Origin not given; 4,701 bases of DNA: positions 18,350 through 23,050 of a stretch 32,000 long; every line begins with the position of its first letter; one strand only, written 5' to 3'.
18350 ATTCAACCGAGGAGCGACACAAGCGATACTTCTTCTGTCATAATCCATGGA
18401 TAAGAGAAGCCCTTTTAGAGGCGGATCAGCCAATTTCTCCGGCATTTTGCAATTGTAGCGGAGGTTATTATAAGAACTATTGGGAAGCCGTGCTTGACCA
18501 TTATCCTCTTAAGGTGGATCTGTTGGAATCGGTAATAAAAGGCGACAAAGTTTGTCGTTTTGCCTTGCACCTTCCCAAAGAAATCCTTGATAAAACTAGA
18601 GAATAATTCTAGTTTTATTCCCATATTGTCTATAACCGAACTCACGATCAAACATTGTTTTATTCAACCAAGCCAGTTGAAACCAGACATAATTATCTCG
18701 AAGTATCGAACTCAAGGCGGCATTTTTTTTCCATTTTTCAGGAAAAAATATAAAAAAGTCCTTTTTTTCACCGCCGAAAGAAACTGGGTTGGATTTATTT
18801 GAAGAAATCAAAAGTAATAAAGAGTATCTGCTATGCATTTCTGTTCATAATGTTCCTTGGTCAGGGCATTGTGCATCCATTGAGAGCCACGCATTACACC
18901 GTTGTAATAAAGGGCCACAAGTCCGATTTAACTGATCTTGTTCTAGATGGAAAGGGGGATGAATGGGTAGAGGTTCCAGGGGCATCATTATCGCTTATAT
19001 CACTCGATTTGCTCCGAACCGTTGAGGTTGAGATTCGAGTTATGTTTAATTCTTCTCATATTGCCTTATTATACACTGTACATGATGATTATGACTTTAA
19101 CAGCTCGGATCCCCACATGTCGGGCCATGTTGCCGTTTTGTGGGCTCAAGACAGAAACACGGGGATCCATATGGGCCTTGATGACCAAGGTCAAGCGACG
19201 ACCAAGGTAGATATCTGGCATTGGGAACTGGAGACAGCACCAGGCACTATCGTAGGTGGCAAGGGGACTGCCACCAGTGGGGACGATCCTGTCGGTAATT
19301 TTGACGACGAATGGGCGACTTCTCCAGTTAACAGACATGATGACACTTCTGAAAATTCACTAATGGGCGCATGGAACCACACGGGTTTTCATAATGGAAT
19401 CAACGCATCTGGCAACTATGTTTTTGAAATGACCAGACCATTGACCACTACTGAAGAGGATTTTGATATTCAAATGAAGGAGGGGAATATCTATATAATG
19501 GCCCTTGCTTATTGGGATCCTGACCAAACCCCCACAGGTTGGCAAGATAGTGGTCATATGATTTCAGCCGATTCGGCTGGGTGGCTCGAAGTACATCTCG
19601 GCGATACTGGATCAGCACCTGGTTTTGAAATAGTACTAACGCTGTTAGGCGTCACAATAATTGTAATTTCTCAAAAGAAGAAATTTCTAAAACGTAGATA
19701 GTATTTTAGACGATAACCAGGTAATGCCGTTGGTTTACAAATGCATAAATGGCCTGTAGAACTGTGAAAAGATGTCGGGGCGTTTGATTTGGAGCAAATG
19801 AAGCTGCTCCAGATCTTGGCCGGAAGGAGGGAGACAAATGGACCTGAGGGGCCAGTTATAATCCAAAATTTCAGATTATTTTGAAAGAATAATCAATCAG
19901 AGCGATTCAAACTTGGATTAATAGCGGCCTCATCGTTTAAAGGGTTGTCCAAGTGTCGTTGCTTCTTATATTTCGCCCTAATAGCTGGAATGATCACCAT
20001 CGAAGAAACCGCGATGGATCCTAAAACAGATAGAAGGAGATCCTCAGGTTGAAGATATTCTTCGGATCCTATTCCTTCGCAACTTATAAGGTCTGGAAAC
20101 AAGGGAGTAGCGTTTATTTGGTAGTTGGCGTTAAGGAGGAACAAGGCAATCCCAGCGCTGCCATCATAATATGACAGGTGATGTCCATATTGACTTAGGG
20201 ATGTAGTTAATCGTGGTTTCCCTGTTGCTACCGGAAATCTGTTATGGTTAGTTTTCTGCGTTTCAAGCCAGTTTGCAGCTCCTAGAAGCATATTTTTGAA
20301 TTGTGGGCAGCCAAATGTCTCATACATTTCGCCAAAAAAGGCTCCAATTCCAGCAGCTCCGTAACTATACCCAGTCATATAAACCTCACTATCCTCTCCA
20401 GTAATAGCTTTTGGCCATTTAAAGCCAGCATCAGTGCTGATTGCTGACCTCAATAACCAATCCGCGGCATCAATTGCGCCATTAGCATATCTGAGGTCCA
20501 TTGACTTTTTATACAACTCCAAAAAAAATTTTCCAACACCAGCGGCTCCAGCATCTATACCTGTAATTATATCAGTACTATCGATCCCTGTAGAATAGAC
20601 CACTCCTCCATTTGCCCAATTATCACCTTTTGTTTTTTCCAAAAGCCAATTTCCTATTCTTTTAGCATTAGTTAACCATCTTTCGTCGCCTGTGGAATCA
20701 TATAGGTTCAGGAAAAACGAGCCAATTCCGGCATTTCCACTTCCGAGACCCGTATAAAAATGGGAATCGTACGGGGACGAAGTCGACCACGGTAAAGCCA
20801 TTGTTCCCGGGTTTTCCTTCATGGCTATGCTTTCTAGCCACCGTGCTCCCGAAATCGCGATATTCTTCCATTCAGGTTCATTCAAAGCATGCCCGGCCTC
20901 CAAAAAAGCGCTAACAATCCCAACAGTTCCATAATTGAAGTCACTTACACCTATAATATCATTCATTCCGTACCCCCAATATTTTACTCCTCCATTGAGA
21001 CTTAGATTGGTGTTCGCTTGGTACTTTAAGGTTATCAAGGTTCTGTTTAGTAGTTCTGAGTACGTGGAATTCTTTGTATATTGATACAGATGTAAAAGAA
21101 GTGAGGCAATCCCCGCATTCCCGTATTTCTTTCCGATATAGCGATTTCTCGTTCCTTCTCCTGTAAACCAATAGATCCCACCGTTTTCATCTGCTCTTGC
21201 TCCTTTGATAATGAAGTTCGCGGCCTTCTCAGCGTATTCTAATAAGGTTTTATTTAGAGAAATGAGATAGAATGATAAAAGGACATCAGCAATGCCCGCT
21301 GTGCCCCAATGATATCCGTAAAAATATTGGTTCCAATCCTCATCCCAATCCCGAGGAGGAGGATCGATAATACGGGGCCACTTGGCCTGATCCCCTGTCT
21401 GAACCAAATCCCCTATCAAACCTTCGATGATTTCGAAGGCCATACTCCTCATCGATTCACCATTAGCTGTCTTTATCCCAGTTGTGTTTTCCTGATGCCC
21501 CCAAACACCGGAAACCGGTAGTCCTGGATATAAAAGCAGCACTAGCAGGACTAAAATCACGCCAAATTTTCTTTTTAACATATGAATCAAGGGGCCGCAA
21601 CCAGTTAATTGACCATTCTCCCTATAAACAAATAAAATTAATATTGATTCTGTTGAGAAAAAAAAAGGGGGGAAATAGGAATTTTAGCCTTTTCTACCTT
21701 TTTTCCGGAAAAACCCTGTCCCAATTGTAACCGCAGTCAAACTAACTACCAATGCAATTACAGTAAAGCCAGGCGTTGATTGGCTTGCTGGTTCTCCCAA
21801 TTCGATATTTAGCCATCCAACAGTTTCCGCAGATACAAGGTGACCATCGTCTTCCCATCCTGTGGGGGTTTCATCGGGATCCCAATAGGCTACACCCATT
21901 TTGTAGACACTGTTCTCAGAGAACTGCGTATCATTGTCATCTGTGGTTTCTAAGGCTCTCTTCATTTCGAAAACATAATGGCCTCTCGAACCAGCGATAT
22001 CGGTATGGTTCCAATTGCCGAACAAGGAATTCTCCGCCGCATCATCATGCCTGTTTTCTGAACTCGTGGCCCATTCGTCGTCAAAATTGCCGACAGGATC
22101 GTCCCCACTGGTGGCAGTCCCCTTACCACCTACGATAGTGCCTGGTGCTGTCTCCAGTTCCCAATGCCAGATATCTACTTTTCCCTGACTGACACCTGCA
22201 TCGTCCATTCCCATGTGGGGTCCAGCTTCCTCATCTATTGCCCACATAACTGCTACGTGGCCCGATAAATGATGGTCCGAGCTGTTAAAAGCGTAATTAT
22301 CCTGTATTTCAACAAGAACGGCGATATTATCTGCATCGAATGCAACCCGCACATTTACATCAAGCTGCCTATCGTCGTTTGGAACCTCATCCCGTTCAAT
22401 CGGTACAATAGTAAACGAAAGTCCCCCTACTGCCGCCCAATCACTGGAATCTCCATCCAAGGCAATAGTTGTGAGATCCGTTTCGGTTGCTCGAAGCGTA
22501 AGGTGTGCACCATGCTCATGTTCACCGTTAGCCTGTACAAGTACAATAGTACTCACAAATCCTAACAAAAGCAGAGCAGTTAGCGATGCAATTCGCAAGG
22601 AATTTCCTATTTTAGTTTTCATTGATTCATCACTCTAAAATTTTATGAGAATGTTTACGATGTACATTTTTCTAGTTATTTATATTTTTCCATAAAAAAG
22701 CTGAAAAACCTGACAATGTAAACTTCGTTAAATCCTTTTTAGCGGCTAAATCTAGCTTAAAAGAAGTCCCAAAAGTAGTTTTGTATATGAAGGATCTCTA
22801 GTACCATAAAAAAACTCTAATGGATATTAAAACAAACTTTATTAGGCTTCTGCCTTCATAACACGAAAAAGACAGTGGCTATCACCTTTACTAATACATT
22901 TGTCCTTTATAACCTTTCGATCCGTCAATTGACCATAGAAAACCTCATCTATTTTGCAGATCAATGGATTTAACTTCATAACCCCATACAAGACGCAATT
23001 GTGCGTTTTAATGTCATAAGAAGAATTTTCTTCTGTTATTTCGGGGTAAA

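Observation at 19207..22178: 110-bp near-perfect inverted repeat inside two convergent paralogs: candidate invertible (phase-variable) cassette or active gene conversion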

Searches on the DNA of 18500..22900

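Call 56: search_rna_families(source=window, start=18500, end=22900, threshold=evalue, max_evalue=1)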
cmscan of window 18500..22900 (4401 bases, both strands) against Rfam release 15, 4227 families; matches with E-value up to 1: 1.
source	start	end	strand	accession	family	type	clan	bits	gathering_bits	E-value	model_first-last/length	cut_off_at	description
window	18952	19058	-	RF02158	NPPA-AS1_3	Gene; lncRNA;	-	18.9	55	0.49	1-108/108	no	NPPA antisense RNA 1 conserved region 3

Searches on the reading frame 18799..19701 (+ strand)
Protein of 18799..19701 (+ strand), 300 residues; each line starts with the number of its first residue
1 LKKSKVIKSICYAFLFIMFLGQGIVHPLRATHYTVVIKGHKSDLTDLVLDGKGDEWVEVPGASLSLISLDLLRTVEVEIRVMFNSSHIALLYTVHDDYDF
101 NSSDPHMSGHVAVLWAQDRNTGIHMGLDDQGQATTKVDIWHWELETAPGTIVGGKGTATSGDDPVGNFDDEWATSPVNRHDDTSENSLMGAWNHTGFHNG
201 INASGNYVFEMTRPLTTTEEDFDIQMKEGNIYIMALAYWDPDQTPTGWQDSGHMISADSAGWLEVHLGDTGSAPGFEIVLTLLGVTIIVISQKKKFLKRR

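Call 5: search_protein_families(library=pfam, proteins=[window:18799-19701:+], max_evalue=0.01)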
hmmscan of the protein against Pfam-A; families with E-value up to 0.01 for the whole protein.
window:18799-19701:+ (300 aa): 1 family
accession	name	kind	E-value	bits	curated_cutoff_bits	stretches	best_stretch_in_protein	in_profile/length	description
PF09459.16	EB_dh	-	1.6e-07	32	33.3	1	75-251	30-236/236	Ethylbenzene dehydrogenase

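Call 21: find_related_loci(query=window:18799-19701:+, collection=metagenome_contigs, flank=6000)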
Query window:18799-19701:+ (300 aa) in metagenome_contigs; peptide patterns used: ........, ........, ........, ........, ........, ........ (x = any residue, [..] = any of these).
229 stretches matched a pattern; 5 encode a relative of the query (tblastn E <= 1e-3); 5 distinct loci.
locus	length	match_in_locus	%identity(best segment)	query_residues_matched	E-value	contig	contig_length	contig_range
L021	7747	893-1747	37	1-265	9e-52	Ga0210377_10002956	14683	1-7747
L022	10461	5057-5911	37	1-265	9e-52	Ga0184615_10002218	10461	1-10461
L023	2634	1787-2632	34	1-274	7e-48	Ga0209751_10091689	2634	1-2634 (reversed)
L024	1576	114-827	40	46-274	6e-49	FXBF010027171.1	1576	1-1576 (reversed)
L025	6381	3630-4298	37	47-267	5e-46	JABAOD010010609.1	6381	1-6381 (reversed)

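Call 24: list_cluster_members(proteins=[window:18799-19701:+, window:21684-22622:-, P0002])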
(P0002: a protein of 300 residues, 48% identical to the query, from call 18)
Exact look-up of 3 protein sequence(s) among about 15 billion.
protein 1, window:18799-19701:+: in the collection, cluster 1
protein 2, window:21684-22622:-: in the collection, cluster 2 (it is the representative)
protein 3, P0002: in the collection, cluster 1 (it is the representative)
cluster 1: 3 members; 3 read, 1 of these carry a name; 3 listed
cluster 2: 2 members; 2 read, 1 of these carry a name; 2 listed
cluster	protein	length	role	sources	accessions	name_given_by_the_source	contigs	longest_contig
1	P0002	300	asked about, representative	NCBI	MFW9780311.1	MAG: hypothetical protein ACFFE8_15830 [Candidatus Heimdallarchaeota archaeon]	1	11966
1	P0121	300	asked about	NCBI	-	-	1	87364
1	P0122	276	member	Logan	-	-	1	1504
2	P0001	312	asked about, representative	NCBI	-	-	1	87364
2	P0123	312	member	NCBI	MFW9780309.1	MAG: ethylbenzene dehydrogenase-related protein [Candidatus Heimdallarchaeota archaeon]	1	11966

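Call 26: find_encoding_contigs(protein=P0122, flank=5000)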
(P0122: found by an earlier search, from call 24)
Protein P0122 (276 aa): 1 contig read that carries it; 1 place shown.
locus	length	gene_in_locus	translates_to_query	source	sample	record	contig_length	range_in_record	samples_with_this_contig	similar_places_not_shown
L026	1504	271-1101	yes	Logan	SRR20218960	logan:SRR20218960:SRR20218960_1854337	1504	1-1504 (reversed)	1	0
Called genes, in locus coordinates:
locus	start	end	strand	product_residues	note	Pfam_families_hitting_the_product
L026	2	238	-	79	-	?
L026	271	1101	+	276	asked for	PF09459:EB_dh (faint)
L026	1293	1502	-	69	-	?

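Call 34: predict_structure(alignment_id=A2)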
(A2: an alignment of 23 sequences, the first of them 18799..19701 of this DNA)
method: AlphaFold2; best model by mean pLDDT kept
length: 300 residues; sequences in the alignment: 23
mean_pLDDT: 82.0   pTM: 0.77
mean pLDDT of the five models: 82.0, 81.0, 80.6, 78.0, 78.0
residues with pLDDT >= 90: 142; 70-90: 98; 50-70: 36; < 50: 24
segments of 3 or more residues with pLDDT < 50: 1-3, 19-31, 158-162, 274-276
pLDDT, mean of each block of 10 residues (from residue 1): 56 54 40 80 94 94 90 93 98 95 90 92 85 91 91 64 69 88 82 94 96 93 94 94 82 80 91 53 66 73
secondary structure, 60 per line:
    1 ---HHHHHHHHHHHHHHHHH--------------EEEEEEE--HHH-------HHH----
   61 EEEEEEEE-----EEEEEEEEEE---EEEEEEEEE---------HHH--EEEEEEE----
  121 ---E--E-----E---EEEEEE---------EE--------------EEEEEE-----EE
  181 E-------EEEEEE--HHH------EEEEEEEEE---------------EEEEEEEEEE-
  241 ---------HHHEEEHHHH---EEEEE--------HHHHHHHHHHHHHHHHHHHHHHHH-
elements in order: H4-20 E35-41 E61-68 E74-83 E87-95 E110-116 E137-142 E168-173 E179-181 E189-194 E206-214 E230-239 E253-255 H256-259 E263-267 H276-299

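Call 36: search_solved_structures(query=A2, max_evalue=0.01, show_alignments=2)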
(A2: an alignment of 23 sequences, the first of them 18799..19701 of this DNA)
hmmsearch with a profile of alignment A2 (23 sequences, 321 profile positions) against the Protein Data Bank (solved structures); distinct sequences matched with E-value up to 0.01: 2.
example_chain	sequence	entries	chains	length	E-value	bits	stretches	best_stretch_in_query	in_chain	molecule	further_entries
7b04_C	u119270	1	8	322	3.2e-09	39.5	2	221-261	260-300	Nitrite oxidoreductase subunit C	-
1i82_A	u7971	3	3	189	0.0076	18.6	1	48-128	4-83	ENDO-1,4-BETA-XYLANASE A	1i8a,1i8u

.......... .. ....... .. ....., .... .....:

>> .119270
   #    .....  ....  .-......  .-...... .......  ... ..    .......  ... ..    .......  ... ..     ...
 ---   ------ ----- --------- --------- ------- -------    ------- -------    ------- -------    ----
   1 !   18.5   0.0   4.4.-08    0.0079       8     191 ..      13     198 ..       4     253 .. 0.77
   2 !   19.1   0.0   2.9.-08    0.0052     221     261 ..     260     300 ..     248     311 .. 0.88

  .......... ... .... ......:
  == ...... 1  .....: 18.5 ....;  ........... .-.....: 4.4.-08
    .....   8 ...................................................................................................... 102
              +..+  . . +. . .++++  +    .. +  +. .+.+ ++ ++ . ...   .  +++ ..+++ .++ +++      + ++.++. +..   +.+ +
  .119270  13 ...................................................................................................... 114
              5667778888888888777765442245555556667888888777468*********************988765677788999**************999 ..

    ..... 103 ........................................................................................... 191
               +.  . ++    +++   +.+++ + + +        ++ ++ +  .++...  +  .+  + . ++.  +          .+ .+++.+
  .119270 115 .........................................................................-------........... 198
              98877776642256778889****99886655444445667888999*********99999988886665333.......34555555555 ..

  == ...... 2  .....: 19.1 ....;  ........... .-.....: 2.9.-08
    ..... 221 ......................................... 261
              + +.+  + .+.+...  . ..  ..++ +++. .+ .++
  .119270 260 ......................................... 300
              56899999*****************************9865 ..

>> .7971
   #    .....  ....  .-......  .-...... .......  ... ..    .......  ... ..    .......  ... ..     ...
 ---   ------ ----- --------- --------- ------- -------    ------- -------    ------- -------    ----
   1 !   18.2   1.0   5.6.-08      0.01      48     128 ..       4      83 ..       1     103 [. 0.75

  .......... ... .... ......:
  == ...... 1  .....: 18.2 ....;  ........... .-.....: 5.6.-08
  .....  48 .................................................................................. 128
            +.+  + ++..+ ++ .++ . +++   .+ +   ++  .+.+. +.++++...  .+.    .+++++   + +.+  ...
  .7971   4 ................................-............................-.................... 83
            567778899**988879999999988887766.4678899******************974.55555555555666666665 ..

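Call 37: fold_search(model_id=the predicted structure, library=pdb)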
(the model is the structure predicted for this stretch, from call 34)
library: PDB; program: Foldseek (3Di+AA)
matches with E <= 10: 500; with E <= 0.001: 8
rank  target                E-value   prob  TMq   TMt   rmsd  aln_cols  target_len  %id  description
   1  2ivf_C                3.7e-10  1.00  0.52  0.70   4.5       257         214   14  Ethylbenzene dehydrogenase from Aromatoleum aromaticum (released 2006-09-14)
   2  7b04_C                6.5e-10  1.00  0.55  0.56   7.5       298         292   14  Structure of Nitrite oxidoreductase (Nxr) from the anammox bacterium Kuenenia stuttgartiensis. (released 2021-07-14)
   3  7b04_O                9.2e-10  1.00  0.50  0.51   8.8       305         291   13  Structure of Nitrite oxidoreductase (Nxr) from the anammox bacterium Kuenenia stuttgartiensis. (released 2021-07-14)
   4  7nwo                  2.1e-06  1.00  0.41  0.60   7.9       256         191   10  A carbohydrate binding module family 9 (CBM9) from Caldicellulosiruptor kristjanssonii in complex with glucose (released 2021-07-07)
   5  4jpq_A                2.3e-06  1.00  0.42  0.55   6.0       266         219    9  Crystal structure of a putative carbohydrate-binding protein (BACUNI_03838) from Bacteroides uniformis ATCC 8492 at 2. (released 2013-04-17)
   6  1i82_A                4.5e-06  1.00  0.41  0.61   6.7       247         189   13  FAMILY 9 CARBOHYDRATE-BINDING MODULE FROM THERMOTOGA MARITIMA XYLANASE 10A WITH CELLOBIOSE (released 2001-06-13)
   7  7nwn                  8.9e-06  1.00  0.39  0.55   7.6       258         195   10  A carbohydrate binding module family 9 (CBM9) from Caldicellulsiruptor kristjanssonii (released 2021-07-07)
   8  4jpq_B                9.4e-06  1.00  0.40  0.52   9.1       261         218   10  Crystal structure of a putative carbohydrate-binding protein (BACUNI_03838) from Bacteroides uniformis ATCC 8492 at 2. (released 2013-04-17)
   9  4zel_B                1.1e-03  1.00  0.32  0.19   6.3       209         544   11  Human dopamine beta-hydroxylase (released 2016-04-20)
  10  4zel_A                3.0e-03  0.99  0.31  0.19   7.2       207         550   12  Human dopamine beta-hydroxylase (released 2016-04-20)
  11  4tw1_H                9.9e-03  0.20  0.17  0.17  25.5       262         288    8  Crystal structure of the octameric pore complex of the Staphylococcus aureus Bi-component Toxin LukGH (released 2014-11-12)
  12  4qi3_A                1.2e-02  0.93  0.33  0.45   9.9       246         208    9  Cytochrome domain of Myriococcum thermophilum cellobiose dehydrogenase, MtCYT (released 2015-07-15)
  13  6u3y_D                1.2e-02  0.33  0.19  0.22  19.4       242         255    8  Structure-based discovery of a novel small-molecule inhibitor of methicillin-resistant S. aureus (released 2020-03-25)
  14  9xvi_C                1.4e-02  0.54  0.21  0.10   9.5       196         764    9  Arabidopsis ISA2-ISA1-ISA1-ISA2 heterotetramer (released 2026-04-08)
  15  3b07_B                1.5e-02  0.30  0.21  0.23  24.9       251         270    9  Crystal structure of octameric pore form of gamma-hemolysin from Staphylococcus aureus (released 2011-10-12)
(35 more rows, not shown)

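Call 62: search_protein_families(library=ncbifam, proteins=[window:18799-19701:+], max_evalue=0.1)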
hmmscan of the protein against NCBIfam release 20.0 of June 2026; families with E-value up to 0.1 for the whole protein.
window:18799-19701:+ (300 aa): 4 families
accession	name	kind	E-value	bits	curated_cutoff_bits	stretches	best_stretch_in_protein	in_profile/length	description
NF045529.2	Heimdall-CTERM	domain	5.5e-05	23.4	24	1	273-295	2-25/26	Heimdall-CTERM domain-containing surface protein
NF033507.3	Loki-CTERM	subfamily_domain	0.0015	18.7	19.9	1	274-295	2-25/27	Loki-CTERM sorting domain-containing protein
TIGR03477.1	DMSO_red_II_gam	subfamily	0.014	14.8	169.85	1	76-241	48-186/206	DMSO reductase family type II enzyme, heme b subunit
NF041493.1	MobT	equivalog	0.097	11.4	600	0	81-131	76-127/383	MobT family relaxase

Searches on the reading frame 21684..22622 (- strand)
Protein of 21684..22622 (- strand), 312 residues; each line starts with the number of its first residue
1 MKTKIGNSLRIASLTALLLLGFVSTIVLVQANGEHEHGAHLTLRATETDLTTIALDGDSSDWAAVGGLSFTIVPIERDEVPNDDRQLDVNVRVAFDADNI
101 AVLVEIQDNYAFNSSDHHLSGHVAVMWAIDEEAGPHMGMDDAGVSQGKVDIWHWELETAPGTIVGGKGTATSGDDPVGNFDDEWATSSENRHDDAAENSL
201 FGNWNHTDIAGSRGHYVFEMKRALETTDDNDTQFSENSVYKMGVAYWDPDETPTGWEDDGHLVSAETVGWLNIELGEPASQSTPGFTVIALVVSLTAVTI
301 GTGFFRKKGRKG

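Call 5: search_protein_families(library=pfam, proteins=[window:21684-22622:-], max_evalue=0.01)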
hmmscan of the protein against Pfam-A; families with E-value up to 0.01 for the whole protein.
window:21684-22622:- (312 aa): 2 families
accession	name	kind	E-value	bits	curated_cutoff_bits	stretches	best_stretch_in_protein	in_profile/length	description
PF09459.16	EB_dh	-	5.4e-13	50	33.3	1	61-255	3-232/236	Ethylbenzene dehydrogenase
PF06452.16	CBM9_1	-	0.0015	18.9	23.4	0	80-114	25-57/185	Carbohydrate family 9 binding domain-like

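Call 18: find_homologous_proteins(query=window:21684-22622:-, max_evalue=1e-20)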
Query window:21684-22622:- (312 aa): 247 proteins with E <= 1e-20 among 3473 candidates; the best 120 are listed. Only proteins of 171 to 546 residues were searched: fused or split forms outside these lengths cannot appear, so this answer is no evidence that the protein stands alone or is whole; lengths 'longer' or 'shorter' looks for them.
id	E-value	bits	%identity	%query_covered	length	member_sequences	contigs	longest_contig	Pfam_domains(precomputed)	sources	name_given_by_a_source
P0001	5.4e-207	704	100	100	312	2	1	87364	PF09459.17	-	-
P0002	6.1e-87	310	48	96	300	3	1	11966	PF09459.17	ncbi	ncbi:MAG: hypothetical protein ACFFE8_15830 [Candidatus Heimdallarchaeota archaeon]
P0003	1.7e-85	305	41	72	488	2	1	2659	PF09459.17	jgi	jgi:hypothetical protein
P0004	2.9e-76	275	43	75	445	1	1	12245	PF09459.17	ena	-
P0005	3.0e-60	222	43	88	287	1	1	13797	PF09459.17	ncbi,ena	-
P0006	9.0e-57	211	50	71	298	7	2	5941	PF09459.17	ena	-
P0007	2.3e-56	209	46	77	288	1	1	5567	PF09459.17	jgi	jgi:hypothetical protein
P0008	4.1e-55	205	49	71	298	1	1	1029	PF09459.17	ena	-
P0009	8.4e-55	204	47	71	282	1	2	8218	PF09459.17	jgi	jgi:hypothetical protein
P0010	1.0e-53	201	46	75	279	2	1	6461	PF09459.17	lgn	-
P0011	1.2e-53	200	46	75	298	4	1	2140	PF09459.17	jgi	jgi:hypothetical protein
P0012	1.3e-53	200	46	74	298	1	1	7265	PF09459.17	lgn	-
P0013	4.4e-53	198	45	75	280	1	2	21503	PF09459.17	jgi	-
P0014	6.9e-53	198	45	74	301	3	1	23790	PF09459.17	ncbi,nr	ncbi:MAG TPA: ethylbenzene dehydrogenase-related protein [Candidatus Limnocylindrales bacterium]|nr:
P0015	7.0e-53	198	42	85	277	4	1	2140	PF09459.17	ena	-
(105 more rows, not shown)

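Call 20: find_related_loci(query=window:21684-22622:-, collection=genome_contigs, flank=6000)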
Query window:21684-22622:- (312 aa) in genome_contigs; peptide patterns used: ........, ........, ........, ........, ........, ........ (x = any residue, [..] = any of these).
50 stretches matched a pattern; 9 encode a relative of the query (tblastn E <= 1e-3); 9 distinct loci.
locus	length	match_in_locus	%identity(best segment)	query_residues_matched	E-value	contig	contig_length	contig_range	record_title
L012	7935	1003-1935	95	1-311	0e+0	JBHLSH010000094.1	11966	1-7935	MAG: Candidatus Heimdallarchaeota archaeon isolate TM2S.58 TM2S.58@14995, whole genome shotgun sequence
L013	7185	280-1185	41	5-307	2e-65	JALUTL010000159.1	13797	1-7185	MAG: Candidatus Heimdallarchaeota archaeon isolate S146_metabat2_scaf2bin.271 S146_NODE_2080_length_13797_cov_1.812875, 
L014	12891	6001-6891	37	2-308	1e-59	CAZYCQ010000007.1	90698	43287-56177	MAG TPA_asm: uncultured archaeon isolate SRP162660_co1_241 genome assembly, contig: NODE_22_length_90698_cov_11.478636, 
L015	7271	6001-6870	46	52-295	7e-57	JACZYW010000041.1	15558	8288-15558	MAG: Chloroflexota bacterium isolate B27T3L8 B27T3L8_NODE953, whole genome shotgun sequence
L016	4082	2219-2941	42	21-266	6e-57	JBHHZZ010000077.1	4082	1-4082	MAG: Thermoplasmata archaeon isolate K_3_bin.4 NODE_12240_length_4082_cov_49.296747, whole genome shotgun sequence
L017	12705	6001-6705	46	53-280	4e-57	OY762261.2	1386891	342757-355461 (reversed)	MAG: Dehalococcoidia bacterium isolate 8dfcd61c-6008-4d0e-aef3-db511af9be87 genome assembly, chromosome: 1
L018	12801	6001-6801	40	6-278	1e-56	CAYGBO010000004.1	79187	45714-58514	MAG TPA_asm: uncultured Methanomassiliicoccales archaeon isolate ERP108616_co2_547 genome assembly, contig: NODE_246_len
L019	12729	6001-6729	43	53-290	2e-54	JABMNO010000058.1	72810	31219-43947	MAG: Chloroflexota bacterium isolate bin.490 k141_4461878, whole genome shotgun sequence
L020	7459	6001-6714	44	52-275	6e-53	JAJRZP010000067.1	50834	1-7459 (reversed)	MAG: Chloroflexota bacterium isolate Dive96_bin4.203 k141_1915564, whole genome shotgun sequence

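Call 43: find_homologous_proteins(query=window:21684-22622:-, region=120-215, lengths=shorter, max_evalue=1e-10)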
Query window:21684-22622:-, residues 120-215: 2 candidates shared short words with the query, none scored E <= 1e-10. Only proteins of 30 to 170 residues were searched; many short proteins are cut off at a contig's end, so a hit does not show a split gene.

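Call 62: search_protein_families(library=ncbifam, proteins=[window:21684-22622:-], max_evalue=0.1)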
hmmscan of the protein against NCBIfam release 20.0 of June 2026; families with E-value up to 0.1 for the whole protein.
window:21684-22622:- (312 aa): 2 families
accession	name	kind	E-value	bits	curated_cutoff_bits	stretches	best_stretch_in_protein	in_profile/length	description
TIGR03477.1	DMSO_red_II_gam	subfamily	3.6e-07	29.7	169.85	1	52-249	10-186/206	DMSO reductase family type II enzyme, heme b subunit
NF045529.2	Heimdall-CTERM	domain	0.061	13.8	24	1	283-308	2-24/26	Heimdall-CTERM domain-containing surface protein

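Call 69: find_encoding_contigs(protein=P0001, flank=6000, max_places=10)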
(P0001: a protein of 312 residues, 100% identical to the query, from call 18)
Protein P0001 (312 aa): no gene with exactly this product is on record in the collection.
